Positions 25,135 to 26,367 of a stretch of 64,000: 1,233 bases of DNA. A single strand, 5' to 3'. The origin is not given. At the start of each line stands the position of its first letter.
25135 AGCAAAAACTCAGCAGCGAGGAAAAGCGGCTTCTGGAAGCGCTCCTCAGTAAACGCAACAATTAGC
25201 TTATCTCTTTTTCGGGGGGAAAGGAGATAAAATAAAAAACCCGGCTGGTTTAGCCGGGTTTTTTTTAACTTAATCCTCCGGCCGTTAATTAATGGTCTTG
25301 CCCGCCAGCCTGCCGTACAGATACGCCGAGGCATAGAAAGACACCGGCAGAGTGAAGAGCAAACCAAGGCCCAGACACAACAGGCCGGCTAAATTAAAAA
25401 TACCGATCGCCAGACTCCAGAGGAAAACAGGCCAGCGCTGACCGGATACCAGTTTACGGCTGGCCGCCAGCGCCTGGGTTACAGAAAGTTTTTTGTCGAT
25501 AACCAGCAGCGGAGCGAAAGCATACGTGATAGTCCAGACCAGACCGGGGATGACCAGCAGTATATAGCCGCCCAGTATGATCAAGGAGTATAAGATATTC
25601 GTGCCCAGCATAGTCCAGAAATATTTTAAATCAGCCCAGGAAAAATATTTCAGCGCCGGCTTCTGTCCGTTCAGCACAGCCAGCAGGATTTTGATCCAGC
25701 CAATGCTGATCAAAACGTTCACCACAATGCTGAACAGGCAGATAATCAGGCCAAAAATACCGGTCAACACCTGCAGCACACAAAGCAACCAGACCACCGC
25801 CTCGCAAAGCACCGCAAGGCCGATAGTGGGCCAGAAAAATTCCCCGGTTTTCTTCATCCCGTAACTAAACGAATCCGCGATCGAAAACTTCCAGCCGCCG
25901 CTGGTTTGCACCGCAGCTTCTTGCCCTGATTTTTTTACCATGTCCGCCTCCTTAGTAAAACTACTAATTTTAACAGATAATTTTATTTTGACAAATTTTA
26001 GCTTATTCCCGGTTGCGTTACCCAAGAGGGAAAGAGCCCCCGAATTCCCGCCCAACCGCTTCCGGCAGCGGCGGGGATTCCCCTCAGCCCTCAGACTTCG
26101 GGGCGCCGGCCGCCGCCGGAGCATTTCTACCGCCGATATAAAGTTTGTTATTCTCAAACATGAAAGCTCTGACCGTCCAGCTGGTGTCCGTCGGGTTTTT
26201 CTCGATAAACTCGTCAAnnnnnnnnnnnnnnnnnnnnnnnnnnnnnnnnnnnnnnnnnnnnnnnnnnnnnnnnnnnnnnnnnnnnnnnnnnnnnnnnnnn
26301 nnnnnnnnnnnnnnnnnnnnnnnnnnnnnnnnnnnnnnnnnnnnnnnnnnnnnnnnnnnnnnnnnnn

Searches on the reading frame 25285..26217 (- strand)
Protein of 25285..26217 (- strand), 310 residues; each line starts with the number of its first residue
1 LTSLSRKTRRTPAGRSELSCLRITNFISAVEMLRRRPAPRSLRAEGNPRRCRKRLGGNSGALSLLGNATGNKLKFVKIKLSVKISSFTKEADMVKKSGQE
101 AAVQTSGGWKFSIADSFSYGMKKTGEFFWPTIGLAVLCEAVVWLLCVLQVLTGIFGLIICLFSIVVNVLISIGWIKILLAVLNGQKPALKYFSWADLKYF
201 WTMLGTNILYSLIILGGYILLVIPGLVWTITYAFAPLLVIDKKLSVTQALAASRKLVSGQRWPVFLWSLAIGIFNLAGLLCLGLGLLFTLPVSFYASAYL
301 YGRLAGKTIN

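Call 97: search_protein_families(library=pfam, proteins=[window:25285-26217:-], max_evalue=0.01)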
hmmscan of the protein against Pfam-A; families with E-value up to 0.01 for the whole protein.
window:25285-26217:- (310 aa): 3 families
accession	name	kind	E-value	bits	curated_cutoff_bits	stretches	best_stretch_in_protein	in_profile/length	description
PF06790.16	UPF0259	-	5.6e-06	26.8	31.4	1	163-256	93-186/248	Uncharacterised protein family (UPF0259)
PF06161.16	DUF975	-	0.00013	22.4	34.8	1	151-303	101-238/243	Protein of unknown function (DUF975)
PF10110.14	GPDPase_memb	-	0.0012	18.1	29.6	0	236-290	187-240/321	Membrane domain of glycerophosphoryl diester phosphodiesterase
